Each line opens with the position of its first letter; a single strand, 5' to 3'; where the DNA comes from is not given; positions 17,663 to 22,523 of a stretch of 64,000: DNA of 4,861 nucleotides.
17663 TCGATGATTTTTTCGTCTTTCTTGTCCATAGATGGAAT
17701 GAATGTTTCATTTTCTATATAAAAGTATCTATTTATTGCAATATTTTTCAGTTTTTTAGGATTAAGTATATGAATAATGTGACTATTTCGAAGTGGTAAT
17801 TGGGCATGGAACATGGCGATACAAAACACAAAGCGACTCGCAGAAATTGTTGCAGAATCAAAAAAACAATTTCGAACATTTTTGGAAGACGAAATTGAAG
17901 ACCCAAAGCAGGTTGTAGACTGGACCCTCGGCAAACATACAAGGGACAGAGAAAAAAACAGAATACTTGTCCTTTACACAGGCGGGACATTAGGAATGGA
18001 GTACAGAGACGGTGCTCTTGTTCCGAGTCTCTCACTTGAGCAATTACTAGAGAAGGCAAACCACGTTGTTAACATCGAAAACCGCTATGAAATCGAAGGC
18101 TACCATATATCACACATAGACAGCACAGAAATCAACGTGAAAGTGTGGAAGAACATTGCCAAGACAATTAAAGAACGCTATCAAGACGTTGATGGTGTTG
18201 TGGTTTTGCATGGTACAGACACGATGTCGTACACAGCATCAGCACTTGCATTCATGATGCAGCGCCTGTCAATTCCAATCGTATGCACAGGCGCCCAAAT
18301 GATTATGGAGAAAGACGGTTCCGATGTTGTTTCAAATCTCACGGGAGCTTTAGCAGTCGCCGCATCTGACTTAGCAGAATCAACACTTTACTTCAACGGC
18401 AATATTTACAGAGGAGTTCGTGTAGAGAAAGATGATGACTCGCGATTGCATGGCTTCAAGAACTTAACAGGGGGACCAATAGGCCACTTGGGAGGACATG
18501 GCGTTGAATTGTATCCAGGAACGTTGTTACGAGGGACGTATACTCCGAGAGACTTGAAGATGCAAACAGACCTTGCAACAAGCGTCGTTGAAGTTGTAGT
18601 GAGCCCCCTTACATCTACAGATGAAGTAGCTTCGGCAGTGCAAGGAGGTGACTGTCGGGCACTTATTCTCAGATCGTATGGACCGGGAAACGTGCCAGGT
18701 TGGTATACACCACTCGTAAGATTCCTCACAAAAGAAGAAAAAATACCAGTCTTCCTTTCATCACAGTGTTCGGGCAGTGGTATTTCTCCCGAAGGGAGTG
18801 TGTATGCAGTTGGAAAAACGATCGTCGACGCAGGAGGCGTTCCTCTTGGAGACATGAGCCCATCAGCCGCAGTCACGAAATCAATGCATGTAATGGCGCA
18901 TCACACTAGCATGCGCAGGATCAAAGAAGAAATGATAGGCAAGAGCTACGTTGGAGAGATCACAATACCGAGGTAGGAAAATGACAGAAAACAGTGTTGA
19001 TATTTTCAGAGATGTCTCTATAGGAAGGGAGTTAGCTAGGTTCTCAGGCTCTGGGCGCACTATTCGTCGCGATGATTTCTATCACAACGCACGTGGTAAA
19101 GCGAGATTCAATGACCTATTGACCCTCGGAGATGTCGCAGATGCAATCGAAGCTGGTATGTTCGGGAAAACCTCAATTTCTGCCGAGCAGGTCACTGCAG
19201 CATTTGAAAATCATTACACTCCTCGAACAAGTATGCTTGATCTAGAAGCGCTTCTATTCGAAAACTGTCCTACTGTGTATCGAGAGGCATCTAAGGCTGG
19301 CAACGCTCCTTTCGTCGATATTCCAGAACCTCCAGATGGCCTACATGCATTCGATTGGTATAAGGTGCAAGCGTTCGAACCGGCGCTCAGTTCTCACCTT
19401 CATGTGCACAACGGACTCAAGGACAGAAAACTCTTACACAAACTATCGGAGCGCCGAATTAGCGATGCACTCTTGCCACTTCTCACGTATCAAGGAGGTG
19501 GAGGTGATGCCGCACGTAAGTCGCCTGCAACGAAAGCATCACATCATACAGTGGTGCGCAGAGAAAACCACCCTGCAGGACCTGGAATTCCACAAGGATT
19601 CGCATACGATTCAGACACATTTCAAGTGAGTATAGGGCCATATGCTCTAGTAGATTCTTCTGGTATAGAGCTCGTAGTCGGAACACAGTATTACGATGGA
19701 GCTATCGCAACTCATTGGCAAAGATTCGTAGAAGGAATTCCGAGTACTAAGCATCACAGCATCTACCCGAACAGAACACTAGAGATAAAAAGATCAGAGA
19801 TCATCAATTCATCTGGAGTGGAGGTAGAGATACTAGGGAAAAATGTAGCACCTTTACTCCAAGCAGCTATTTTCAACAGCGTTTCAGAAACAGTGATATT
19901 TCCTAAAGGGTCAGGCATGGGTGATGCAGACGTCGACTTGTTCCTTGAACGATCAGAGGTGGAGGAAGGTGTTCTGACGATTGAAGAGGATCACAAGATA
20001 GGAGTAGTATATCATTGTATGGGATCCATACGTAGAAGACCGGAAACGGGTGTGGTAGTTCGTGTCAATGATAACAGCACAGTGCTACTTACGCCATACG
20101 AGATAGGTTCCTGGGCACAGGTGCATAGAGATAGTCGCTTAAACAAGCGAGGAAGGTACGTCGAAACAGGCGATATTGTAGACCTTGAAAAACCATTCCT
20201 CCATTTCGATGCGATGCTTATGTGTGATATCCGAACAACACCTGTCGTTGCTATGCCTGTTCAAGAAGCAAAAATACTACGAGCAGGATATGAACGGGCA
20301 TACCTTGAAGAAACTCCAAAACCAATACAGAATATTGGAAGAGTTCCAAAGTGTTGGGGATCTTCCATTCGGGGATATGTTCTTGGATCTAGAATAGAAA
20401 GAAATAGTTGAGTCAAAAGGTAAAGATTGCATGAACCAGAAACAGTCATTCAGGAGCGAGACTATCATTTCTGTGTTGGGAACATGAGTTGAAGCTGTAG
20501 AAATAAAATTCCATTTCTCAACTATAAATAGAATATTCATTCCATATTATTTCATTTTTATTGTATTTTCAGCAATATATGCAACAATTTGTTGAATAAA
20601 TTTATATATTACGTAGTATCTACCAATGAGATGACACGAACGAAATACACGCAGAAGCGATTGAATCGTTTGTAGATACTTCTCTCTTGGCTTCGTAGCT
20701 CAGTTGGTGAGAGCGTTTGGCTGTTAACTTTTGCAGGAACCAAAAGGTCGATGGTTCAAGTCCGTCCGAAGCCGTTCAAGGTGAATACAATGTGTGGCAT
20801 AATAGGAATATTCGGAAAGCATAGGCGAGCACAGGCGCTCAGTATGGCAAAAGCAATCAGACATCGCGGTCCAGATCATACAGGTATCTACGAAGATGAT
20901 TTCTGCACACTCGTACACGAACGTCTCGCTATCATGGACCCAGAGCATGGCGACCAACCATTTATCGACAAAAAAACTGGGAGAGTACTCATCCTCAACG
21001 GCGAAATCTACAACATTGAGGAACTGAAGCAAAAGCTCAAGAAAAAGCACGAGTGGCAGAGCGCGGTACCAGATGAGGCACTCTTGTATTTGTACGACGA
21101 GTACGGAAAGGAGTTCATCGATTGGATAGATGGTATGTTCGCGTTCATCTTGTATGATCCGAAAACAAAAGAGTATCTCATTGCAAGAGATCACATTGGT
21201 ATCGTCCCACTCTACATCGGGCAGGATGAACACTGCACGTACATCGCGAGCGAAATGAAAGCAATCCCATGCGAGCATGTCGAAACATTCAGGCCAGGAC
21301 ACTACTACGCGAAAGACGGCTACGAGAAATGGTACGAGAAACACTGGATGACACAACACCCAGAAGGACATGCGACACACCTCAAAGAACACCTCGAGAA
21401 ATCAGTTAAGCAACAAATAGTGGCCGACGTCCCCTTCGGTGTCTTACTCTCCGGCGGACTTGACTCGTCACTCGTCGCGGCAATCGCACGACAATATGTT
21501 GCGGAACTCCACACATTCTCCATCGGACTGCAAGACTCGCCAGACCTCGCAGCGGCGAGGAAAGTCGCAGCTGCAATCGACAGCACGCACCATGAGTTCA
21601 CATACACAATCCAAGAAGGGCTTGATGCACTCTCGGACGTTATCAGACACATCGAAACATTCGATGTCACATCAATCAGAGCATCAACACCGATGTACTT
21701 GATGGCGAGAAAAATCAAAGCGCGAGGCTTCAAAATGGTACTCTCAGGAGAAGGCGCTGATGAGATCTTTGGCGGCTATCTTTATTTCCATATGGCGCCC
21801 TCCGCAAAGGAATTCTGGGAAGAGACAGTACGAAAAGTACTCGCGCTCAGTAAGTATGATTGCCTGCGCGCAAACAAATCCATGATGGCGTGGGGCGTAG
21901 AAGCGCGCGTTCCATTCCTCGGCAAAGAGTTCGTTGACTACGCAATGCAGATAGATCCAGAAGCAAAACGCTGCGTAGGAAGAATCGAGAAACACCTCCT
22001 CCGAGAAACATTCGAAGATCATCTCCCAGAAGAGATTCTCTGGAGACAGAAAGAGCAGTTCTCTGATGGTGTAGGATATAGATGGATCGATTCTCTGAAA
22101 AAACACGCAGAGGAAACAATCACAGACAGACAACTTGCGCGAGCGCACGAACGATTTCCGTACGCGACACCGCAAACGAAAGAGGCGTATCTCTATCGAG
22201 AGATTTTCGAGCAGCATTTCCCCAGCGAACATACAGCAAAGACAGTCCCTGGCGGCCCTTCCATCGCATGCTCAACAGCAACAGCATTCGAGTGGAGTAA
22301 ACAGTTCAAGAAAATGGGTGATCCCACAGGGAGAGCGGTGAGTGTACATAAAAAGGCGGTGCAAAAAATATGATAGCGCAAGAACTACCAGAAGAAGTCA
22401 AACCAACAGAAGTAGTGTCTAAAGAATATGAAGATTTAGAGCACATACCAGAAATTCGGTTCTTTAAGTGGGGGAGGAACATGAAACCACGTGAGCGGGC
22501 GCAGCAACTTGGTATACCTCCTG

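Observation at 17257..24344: Asparagine-themed supercluster: AsnC-type regulator, asparaginase, tRNA-Asn, asnB, orphan ORF and asnS (with aspS and ybaK just upstream)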

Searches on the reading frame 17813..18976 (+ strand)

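Call 6: search_protein_families(library=pfam, proteins=[window:17813-18976:+])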
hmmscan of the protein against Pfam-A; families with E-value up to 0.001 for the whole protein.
window:17813-18976:+ (387 aa): 2 families
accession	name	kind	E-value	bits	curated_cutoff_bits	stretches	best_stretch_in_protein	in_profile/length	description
PF00710.25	Asparaginase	-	3.1e-50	170.8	22.5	1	50-234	1-188/193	Asparaginase, N-terminal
PF17763.6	Asparaginase_C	-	5.8e-15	55.7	34.6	1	269-372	13-112/114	Glutaminase/Asparaginase C-terminal domain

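Call 7: search_protein_families(library=ncbifam, proteins=[window:17813-18976:+])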
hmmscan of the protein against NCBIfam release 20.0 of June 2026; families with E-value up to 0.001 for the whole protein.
window:17813-18976:+ (387 aa): 6 families
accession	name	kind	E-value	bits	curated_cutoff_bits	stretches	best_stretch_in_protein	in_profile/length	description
TIGR00519.1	asnASE_I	subfamily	1.6e-60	204.8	260.5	1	49-384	2-336/337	type I asparaginase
NF003217.0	PRK04183.1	equivalog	4.8e-57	193.5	310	1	41-384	68-412/420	Glu-tRNA(Gln) amidotransferase subunit GatD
TIGR02153.1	gatD_arch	equivalog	2.2e-55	188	324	1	34-384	48-400/405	Glu-tRNA(Gln) amidotransferase subunit GatD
NF006998.0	PRK09461.1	equivalog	3.4e-53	181.1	376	1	47-384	2-335/337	asparaginase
TIGR00520.1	asnASE_II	subfamily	5.7e-25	87.9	314.3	1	44-330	20-310/352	type II asparaginase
NF008304.0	PRK11096.1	equivalog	1.5e-17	63.2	506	1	51-232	26-210/348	L-asparaginase 2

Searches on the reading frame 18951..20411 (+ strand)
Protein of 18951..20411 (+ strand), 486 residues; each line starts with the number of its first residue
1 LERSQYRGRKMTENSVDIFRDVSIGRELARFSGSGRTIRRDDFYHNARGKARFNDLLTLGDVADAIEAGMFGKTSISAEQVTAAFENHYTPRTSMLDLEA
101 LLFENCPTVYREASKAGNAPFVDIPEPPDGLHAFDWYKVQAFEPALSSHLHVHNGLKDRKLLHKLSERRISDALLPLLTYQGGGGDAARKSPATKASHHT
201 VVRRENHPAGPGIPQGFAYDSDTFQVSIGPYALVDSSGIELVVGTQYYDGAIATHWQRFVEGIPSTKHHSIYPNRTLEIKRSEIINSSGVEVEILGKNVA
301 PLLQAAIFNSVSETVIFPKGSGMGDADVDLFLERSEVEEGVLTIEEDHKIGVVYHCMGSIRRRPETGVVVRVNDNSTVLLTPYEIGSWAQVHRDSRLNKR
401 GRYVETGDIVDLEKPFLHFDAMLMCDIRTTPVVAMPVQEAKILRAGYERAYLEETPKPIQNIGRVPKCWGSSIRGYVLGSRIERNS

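Call 6: search_protein_families(library=pfam, proteins=[window:18951-20411:+])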
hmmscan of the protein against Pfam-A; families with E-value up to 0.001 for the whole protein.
window:18951-20411:+ (486 aa): 0 families

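Call 7: search_protein_families(library=ncbifam, proteins=[window:18951-20411:+])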
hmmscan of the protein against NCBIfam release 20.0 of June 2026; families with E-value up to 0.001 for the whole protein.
window:18951-20411:+ (486 aa): 0 families

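Call 24: find_homologous_proteins(query=window:18981-20411:+)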
Query window:18981-20411:+ (476 aa): 1 proteins with E <= 0.001 among 8000 candidates.
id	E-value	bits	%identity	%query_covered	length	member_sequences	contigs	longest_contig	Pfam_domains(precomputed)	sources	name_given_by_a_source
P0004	0.0e+0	1088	100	100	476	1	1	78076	-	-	-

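Call 60: search_protein_representatives(protein=window:18981-20411:+)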
Query: 476 residues. Proteins with E-value up to 0.001 (for the whole library): 1; up to 1e-10: 1; up to 1e-30: 1. The best 1 are listed.
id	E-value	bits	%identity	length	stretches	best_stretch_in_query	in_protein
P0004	0.0e+00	1088.2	100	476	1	1-476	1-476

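Call 89: predict_structure(protein=window:18981-20411:+)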
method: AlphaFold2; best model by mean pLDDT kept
length: 476 residues; sequences in the alignment: 1
mean_pLDDT: 30.1   pTM: 0.18
mean pLDDT of the five models: 30.1, 25.2, 23.8, 23.7, 23.5
residues with pLDDT >= 90: 0; 70-90: 0; 50-70: 0; < 50: 476
segments of 3 or more residues with pLDDT < 50: 1-476
pLDDT, mean of each block of 10 residues (from residue 1): 29 41 43 43 37 44 43 42 31 32 32 35 34 32 29 32 31 29 23 22 25 26 28 26 28 27 24 24 26 29 30 31 29 32 26 28 30 28 24 24 24 24 28 31 32 27 24 24
secondary structure, 60 per line:
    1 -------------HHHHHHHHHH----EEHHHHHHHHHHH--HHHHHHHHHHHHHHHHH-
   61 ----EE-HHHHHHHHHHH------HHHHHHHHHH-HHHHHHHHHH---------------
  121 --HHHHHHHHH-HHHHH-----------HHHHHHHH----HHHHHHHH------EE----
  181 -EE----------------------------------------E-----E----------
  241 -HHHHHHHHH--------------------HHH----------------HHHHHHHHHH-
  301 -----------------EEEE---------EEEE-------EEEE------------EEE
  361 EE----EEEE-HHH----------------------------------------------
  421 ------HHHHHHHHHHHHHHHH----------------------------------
elements in order: H14-23 H30-40 H43-59 H68-78 H85-94 H96-105 H123-131 H133-137 H149-156 H161-168 H242-250 H290-299 E318-321 E331-334 E342-345 E358-362 E367-370 H427-442

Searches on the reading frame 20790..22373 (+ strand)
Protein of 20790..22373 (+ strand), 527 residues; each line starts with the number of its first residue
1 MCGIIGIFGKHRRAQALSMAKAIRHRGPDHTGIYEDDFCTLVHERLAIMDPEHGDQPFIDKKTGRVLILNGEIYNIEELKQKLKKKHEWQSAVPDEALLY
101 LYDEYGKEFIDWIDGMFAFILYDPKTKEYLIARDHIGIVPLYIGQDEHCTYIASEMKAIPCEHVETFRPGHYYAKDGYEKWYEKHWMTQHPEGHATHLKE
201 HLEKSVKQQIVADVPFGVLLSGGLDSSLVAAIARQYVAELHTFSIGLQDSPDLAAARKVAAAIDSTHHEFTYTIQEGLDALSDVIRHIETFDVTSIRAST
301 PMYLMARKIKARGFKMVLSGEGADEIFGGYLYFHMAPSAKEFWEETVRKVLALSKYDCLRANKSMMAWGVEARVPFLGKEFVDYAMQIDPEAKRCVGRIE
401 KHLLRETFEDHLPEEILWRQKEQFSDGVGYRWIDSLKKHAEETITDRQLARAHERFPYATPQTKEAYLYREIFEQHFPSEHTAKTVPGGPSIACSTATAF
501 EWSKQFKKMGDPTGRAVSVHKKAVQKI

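Call 6: search_protein_families(library=pfam, proteins=[window:20790-22373:+])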
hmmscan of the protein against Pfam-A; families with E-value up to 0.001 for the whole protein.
window:20790-22373:+ (527 aa): 7 families
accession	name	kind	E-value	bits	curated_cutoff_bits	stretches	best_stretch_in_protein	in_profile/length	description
PF00733.27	Asn_synthase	-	9e-87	292.4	21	2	198-339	2-143/354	Asparagine synthase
PF13537.11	GATase_7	-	7.6e-35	120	25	1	43-159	1-121/123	Glutamine amidotransferase domain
PF13522.11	GATase_6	-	1.2e-29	103.4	27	1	28-155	1-130/130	Glutamine amidotransferase domain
PF12481.13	DUF3700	-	6.8e-06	26.2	27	1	107-157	123-173/228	Aluminium induced protein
PF02540.23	NAD_synthase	-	3.6e-05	23.4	21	1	197-330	4-137/242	NAD synthase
PF24167.1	DUF7411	-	0.0002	21.4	28.7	1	217-271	4-57/194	Family of unknown function (DUF7411)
PF06508.19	QueC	-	0.0008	19.4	22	0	218-276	4-64/210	Queuosine biosynthesis protein QueC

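Call 7: search_protein_families(library=ncbifam, proteins=[window:20790-22373:+])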
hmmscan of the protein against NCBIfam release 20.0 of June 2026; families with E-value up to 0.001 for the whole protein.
window:20790-22373:+ (527 aa): 13 families
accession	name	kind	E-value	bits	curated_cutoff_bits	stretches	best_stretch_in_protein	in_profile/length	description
NF006949.0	PRK09431.1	equivalog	8e-225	747.6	499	1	1-523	1-553/554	asparagine synthase B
TIGR01536.1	asn_synth_AEB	equivalog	4.6e-129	431.7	267.1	2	2-342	1-383/517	asparagine synthase (glutamine-hydrolyzing)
TIGR03104.1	trio_amidotrans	equivalog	4.3e-68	230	570.1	3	1-159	1-165/589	N-acetylglutaminylglutamine amidotransferase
TIGR03108.1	eps_aminotran_1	hypoth_equivalog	3.4e-67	227.5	816.9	3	1-159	1-166/628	XrtA/PEP-CTERM system amidotransferase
NF033535.1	lass_lactam_cya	exception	6e-41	140.7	525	3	1-161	1-167/668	lasso peptide isopeptide bond-forming cyclase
NF033561.1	macrolact_Ik_Al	subfamily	2e-11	43.2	300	1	162-327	156-331/561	albusnodin/ikarugamycin family macrolactam cyclase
TIGR01134.1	purF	equivalog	6.9e-11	42.2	350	1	55-179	84-221/432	amidophosphoribosyltransferase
NF001484.0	PRK00331.1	subfamily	1.3e-07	30.5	381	1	57-159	87-198/601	isomerizing glutamine--fructose-6-phosphate transaminase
TIGR01135.1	glmS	equivalog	7.7e-05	21.4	418.05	0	56-159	85-197/607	glutamine--fructose-6-phosphate transaminase (isomerizing)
NF010587.0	PRK13980.1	equivalog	0.00023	20.4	255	1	187-305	7-125/267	NAD+ synthase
TIGR00364.1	TIGR00364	equivalog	0.00024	20.7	150.3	1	218-273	3-60/201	7-cyano-7-deazaguanine synthase QueC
NF011155.0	PRK14561.1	equivalog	0.00038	20.2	207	1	217-270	4-56/195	hypothetical protein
TIGR00552.1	nadE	equivalog_domain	0.00075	18.8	63.65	0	196-266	7-80/251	NAD(+) synthase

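Call 20: find_related_loci(query=window:20790-22373:+, collection=genome_contigs, flank=8000)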
Query window:20790-22373:+ (527 aa) in genome_contigs; peptide patterns used: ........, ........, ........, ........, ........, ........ (x = any residue, [..] = any of these).
599 stretches matched a pattern (row limit reached: there are more); 591 encode a relative of the query (tblastn E <= 1e-3); the best 80 are kept; 80 distinct loci.
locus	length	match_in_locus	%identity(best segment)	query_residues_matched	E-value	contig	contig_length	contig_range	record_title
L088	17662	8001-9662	55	1-521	0e+0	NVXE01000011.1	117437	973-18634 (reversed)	MAG: Bacteroidetes bacterium isolate NORP19 Contig_source1383C_467, whole genome shotgun sequence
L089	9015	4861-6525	54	1-526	0e+0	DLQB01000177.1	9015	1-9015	MAG TPA_asm: Flavobacteriales bacterium UBA7443 UBA7443_contig_25781, whole genome shotgun sequence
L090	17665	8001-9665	53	1-526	0e+0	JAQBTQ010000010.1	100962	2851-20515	MAG: Bacteroidetes bacterium isolate casp150-mb.122 NODE_428_length_100962_cov_0.151969, whole genome shotgun sequence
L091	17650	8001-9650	54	1-521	0e+0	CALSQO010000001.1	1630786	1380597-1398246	MAG: uncultured Flavobacteriales bacterium isolate D_MB138 genome assembly, contig: contig_1738_D_MB138, whole genome sh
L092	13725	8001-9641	54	1-518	0e+0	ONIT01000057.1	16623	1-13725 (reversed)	uncultured proteobacterium isolate RUG347 genome assembly, contig: scaffold_2873, whole genome shotgun sequence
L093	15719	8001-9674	55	1-521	0e+0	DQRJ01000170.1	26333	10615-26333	MAG TPA_asm: Flavobacteriales bacterium isolate SZUA-1298 k95_1716391, whole genome shotgun sequence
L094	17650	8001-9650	54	1-521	0e+0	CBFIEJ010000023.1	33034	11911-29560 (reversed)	MAG: uncultured Flavobacteriales bacterium isolate Co_bin_51_permissive genome assembly, contig: Co_bin_51_permissive_c2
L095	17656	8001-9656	54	1-523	0e+0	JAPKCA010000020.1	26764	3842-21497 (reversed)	MAG: Flavobacteriales bacterium isolate ANT-52 NODE_1207_length_26764_cov_5.719795, whole genome shotgun sequence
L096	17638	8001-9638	54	1-518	0e+0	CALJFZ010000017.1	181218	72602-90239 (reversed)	MAG: uncultured Flavobacteriales bacterium isolate S4_Bin_Bin_274_sub_1 genome assembly, contig: c_000000724599, whole g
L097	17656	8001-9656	53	1-523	0e+0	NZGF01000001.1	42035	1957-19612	MAG: Crocinitomicaceae bacterium isolate MED692 MHASMcontig_634772, whole genome shotgun sequence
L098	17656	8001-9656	54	1-523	0e+0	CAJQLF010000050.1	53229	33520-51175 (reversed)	MAG: uncultured Flavobacteriales bacterium isolate 0.2_20180517_Bin_MAXBIN_033_sub_1 genome assembly, contig: c_00000000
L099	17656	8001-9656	53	1-523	0e+0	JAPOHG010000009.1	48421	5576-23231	MAG: bacterium isolate bin3 NODE_9_length_48421_cov_4.976047, whole genome shotgun sequence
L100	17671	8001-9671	53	1-527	0e+0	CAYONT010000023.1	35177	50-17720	MAG TPA_asm: uncultured Comamonadaceae bacterium isolate SRP319275_co3_182 genome assembly, contig: NODE_1456_length_351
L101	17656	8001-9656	53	1-523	0e+0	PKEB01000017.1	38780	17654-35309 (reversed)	MAG: Flavobacteriales bacterium isolate Bacter1 c_000000000147, whole genome shotgun sequence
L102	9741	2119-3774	54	1-523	0e+0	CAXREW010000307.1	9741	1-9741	MAG: Flavobacteriaceae bacterium isolate 3um_C4Z0729_2.49 genome assembly, contig: k127_584532, whole genome shotgun seq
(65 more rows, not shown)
